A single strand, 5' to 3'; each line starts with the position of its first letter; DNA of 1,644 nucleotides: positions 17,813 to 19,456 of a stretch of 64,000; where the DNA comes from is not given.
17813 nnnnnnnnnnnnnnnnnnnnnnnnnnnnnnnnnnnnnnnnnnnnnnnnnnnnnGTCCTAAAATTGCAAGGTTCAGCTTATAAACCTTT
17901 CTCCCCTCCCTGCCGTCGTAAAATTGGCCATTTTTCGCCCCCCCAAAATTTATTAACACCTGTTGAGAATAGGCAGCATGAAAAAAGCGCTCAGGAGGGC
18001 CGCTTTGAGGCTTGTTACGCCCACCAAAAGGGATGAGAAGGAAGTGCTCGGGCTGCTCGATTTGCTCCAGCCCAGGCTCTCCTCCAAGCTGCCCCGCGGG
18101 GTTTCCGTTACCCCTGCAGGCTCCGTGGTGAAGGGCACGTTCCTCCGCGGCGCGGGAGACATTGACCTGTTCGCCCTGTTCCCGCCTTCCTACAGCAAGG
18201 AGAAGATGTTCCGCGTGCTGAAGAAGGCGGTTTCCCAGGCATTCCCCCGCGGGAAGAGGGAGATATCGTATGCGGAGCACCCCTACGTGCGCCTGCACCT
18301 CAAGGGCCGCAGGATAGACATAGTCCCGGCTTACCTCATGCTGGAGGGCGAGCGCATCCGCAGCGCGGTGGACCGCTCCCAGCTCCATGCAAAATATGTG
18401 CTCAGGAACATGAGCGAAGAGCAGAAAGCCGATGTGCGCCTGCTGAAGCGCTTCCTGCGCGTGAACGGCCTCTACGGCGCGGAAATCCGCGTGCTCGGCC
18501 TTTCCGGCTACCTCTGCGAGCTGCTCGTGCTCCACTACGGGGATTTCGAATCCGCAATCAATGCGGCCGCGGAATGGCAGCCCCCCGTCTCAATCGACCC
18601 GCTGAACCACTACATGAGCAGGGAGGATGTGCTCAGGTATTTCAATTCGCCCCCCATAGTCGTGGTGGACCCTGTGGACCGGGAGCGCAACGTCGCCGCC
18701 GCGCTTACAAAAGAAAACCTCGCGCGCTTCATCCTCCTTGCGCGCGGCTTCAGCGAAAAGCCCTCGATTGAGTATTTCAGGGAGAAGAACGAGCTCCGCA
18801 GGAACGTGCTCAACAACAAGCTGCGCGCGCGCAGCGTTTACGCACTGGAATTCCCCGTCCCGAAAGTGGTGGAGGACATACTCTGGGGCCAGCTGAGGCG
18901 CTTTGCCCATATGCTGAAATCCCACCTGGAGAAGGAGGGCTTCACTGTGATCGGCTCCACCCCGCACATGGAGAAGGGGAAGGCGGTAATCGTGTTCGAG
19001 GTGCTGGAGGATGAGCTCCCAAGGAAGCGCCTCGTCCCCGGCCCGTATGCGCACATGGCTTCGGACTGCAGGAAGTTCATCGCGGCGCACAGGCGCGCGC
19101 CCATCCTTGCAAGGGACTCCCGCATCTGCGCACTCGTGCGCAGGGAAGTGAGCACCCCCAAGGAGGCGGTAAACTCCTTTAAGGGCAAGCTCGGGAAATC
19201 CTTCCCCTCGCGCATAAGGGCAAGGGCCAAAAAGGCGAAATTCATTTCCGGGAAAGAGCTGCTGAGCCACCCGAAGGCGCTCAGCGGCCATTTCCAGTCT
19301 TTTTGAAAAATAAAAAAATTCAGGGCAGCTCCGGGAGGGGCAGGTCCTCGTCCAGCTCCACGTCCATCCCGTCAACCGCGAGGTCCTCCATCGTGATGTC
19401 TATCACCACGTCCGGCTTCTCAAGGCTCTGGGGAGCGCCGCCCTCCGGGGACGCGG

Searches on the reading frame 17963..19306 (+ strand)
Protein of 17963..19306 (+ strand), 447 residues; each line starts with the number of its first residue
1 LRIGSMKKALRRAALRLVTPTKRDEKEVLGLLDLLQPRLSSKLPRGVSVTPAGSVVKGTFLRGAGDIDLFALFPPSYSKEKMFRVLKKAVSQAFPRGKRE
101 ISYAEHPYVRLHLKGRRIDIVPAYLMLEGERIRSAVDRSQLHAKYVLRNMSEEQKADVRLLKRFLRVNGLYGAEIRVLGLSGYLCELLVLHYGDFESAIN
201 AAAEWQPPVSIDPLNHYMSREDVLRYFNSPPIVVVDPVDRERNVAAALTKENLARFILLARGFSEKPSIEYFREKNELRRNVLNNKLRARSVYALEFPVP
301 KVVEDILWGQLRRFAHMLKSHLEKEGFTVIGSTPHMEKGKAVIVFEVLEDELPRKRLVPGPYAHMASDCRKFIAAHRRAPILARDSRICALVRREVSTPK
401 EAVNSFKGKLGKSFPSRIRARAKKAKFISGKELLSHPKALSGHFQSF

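Call 91: search_protein_families(library=pfam, proteins=[window:17963-19306:+], max_evalue=0.001)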
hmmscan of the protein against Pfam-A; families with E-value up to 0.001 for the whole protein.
window:17963-19306:+ (447 aa): 3 families
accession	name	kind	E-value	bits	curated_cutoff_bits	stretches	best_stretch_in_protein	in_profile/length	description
PF09249.16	tRNA_NucTransf2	-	7.4e-40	136.2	27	1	157-272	2-112/113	tRNA nucleotidyltransferase, second domain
PF21133.2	CAA_C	-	1.5e-21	77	22.2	1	288-419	1-136/144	CCA-adding enzyme, C-terminal domain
PF01909.29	NTP_transf_2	-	2.7e-10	40.9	21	1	38-142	7-93/93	Nucleotidyltransferase domain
